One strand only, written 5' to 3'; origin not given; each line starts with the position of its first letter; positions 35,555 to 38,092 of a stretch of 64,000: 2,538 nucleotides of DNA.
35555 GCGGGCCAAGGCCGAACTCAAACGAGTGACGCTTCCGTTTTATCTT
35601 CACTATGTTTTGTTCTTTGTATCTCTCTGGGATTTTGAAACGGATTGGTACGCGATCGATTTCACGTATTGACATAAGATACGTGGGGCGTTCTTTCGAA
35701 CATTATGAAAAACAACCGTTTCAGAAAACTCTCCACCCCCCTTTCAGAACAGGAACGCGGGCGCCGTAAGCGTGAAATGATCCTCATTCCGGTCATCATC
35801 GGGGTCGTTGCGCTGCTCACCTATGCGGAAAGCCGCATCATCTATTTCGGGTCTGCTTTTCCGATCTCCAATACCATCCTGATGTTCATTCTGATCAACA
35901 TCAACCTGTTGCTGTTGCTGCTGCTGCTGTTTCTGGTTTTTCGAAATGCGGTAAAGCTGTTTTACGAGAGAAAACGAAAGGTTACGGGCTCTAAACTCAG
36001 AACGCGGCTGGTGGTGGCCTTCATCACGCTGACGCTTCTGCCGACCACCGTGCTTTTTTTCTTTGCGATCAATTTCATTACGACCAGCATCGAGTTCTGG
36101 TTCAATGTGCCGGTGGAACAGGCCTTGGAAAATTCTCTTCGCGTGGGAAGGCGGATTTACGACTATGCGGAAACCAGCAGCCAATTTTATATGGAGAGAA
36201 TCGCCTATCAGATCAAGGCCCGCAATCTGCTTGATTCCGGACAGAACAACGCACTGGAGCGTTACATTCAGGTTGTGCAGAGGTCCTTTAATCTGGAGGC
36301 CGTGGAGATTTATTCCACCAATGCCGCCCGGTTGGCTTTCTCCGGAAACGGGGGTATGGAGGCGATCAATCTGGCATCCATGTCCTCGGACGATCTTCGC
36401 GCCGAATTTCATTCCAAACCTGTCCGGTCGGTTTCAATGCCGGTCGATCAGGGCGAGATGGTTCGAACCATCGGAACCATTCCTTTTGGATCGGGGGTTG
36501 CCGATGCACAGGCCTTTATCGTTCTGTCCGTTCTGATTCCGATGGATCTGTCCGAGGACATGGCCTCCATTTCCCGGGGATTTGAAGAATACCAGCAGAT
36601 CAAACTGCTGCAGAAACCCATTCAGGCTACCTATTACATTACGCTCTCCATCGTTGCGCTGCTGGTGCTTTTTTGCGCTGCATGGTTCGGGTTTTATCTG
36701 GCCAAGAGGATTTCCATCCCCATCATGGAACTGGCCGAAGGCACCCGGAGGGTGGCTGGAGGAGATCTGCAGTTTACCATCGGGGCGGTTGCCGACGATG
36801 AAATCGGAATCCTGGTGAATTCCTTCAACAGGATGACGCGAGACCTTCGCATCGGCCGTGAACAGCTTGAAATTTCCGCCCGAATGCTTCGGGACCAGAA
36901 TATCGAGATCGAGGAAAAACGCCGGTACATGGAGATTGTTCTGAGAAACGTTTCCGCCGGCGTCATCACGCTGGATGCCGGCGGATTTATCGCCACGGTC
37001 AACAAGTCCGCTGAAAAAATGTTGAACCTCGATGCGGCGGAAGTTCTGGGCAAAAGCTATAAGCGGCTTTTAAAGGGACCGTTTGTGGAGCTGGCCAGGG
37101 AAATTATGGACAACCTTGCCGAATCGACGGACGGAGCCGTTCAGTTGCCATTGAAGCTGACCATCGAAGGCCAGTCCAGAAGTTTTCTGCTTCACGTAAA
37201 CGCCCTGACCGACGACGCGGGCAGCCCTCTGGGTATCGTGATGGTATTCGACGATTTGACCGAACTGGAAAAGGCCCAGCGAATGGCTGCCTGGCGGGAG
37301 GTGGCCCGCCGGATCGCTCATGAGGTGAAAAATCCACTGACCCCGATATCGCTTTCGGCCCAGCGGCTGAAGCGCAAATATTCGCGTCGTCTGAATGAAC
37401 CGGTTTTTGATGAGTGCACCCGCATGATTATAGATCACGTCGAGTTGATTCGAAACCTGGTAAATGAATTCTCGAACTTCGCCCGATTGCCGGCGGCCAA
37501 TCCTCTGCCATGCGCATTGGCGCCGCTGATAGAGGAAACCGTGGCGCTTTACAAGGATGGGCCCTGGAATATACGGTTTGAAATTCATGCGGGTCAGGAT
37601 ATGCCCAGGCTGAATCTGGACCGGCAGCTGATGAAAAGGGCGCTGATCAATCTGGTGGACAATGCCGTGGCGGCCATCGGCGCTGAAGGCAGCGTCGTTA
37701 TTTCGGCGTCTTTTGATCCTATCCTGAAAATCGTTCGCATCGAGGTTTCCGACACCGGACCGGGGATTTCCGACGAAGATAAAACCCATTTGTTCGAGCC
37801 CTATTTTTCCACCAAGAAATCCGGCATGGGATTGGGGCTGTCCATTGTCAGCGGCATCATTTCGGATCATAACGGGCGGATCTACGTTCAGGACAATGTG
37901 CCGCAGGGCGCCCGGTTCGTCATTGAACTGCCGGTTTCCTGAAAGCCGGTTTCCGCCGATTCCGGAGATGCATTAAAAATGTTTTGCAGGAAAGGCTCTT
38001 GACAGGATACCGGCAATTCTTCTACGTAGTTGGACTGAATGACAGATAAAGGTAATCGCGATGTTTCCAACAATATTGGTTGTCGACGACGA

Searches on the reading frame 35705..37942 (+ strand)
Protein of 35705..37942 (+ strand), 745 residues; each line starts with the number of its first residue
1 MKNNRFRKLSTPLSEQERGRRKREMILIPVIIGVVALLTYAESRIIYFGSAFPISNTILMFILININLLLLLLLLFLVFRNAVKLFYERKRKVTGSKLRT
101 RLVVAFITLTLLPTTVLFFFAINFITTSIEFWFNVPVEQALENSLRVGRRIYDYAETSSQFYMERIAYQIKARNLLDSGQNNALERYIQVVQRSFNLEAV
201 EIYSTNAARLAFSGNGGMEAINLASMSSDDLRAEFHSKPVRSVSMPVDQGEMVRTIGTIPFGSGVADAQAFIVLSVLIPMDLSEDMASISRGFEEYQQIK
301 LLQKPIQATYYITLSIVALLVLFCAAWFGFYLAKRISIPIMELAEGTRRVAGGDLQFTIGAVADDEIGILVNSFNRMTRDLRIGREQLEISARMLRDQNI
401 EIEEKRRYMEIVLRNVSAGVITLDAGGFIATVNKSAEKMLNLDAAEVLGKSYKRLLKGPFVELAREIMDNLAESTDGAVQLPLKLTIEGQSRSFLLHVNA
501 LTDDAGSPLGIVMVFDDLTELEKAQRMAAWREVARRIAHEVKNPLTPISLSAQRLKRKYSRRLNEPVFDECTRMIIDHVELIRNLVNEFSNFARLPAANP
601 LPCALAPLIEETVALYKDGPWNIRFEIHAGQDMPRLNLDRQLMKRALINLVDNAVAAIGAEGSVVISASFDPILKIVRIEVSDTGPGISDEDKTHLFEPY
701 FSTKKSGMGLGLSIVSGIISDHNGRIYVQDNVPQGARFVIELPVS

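Call 43: search_protein_families(library=pfam, proteins=[window:35705-37942:+], max_evalue=0.0001)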
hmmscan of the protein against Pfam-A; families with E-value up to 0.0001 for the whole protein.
window:35705-37942:+ (745 aa): 7 families
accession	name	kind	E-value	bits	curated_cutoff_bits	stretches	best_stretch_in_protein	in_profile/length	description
PF02518.31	HATPase_c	-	7.1e-23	81.6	26.4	1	639-744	2-109/111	Histidine kinase-, DNA gyrase B-, and HSP90-like ATPase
PF00989.32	PAS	-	1.2e-13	51.4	22.6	1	412-517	6-112/113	PAS fold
PF08448.16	PAS_4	-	4.9e-12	46.5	23.1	1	413-522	1-109/110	PAS fold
PF00512.31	HisKA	-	5.4e-10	39.6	26.9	1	530-596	2-64/66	His Kinase A (phospho-acceptor) domain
PF00672.30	HAMP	-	1.5e-07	32.1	25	1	332-382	2-52/53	HAMP domain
PF13426.13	PAS_9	-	7.7e-07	29.8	27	1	419-520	3-103/103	PAS domain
PF19312.4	NtrY_N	-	1.9e-05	24.6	23.2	1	58-200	37-180/291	NtrY N-terminal region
